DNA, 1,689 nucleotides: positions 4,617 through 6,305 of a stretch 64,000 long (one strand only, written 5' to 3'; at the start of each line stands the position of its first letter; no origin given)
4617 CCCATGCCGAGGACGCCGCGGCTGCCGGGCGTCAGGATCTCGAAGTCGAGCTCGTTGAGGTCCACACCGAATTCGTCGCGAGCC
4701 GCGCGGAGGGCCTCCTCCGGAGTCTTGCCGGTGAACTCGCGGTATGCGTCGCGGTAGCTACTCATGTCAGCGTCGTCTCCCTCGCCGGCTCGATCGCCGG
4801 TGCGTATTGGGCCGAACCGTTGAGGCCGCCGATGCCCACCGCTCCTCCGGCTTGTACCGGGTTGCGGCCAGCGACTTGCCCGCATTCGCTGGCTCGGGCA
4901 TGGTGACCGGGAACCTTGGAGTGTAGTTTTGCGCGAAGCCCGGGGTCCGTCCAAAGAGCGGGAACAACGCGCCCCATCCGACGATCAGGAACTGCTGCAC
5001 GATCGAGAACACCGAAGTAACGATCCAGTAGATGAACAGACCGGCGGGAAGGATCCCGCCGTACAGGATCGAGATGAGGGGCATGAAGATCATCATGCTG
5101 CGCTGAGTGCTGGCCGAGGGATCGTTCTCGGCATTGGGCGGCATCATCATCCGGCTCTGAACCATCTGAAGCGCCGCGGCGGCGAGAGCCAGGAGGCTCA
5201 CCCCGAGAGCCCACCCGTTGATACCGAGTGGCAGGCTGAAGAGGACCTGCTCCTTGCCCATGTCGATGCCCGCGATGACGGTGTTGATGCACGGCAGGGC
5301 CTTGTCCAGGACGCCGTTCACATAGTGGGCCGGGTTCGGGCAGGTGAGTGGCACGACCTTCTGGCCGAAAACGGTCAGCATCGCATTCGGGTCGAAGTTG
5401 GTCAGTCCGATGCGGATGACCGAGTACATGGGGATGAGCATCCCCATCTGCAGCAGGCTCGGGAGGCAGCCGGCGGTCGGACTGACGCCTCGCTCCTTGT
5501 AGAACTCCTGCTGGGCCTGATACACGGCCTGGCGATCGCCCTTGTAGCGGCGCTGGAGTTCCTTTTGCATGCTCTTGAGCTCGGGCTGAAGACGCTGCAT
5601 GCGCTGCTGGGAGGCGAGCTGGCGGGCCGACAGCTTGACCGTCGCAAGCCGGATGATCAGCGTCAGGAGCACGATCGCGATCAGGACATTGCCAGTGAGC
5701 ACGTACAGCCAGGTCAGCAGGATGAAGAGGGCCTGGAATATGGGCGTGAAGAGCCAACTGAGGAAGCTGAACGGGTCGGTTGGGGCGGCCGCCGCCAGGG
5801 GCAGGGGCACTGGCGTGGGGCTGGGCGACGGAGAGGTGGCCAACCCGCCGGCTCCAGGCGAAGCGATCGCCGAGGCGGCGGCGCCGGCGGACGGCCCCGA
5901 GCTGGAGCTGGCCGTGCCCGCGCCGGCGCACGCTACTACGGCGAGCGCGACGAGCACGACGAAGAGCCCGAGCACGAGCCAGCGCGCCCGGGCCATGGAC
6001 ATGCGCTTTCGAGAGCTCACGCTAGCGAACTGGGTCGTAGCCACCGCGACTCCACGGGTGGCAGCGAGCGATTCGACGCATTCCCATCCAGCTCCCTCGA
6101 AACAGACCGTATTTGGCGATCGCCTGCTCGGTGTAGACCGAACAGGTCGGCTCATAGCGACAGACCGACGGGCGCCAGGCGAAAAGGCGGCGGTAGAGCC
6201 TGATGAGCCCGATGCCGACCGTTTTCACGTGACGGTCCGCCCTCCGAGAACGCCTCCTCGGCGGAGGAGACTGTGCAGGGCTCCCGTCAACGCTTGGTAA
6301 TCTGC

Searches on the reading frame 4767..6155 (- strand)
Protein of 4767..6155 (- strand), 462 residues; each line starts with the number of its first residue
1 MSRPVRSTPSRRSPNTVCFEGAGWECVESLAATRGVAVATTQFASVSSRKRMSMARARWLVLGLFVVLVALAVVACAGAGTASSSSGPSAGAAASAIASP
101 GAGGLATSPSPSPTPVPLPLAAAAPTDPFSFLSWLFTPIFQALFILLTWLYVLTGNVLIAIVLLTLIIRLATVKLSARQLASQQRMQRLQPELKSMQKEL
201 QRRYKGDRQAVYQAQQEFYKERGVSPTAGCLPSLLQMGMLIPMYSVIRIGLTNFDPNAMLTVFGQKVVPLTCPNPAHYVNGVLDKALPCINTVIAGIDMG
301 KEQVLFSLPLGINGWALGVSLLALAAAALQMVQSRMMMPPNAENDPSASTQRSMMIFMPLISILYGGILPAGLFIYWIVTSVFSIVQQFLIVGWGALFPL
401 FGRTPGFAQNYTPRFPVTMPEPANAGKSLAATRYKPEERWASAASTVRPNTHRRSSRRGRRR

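Call 37: search_protein_families(library=pfam, proteins=[window:4767-6155:-], max_evalue=0.001)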
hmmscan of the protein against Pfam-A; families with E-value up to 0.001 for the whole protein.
window:4767-6155:- (462 aa): 1 family
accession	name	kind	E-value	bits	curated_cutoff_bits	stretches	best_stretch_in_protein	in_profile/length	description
PF02096.25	60KD_IMP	-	3.3e-40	138.2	35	1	158-391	2-161/163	60Kd inner membrane protein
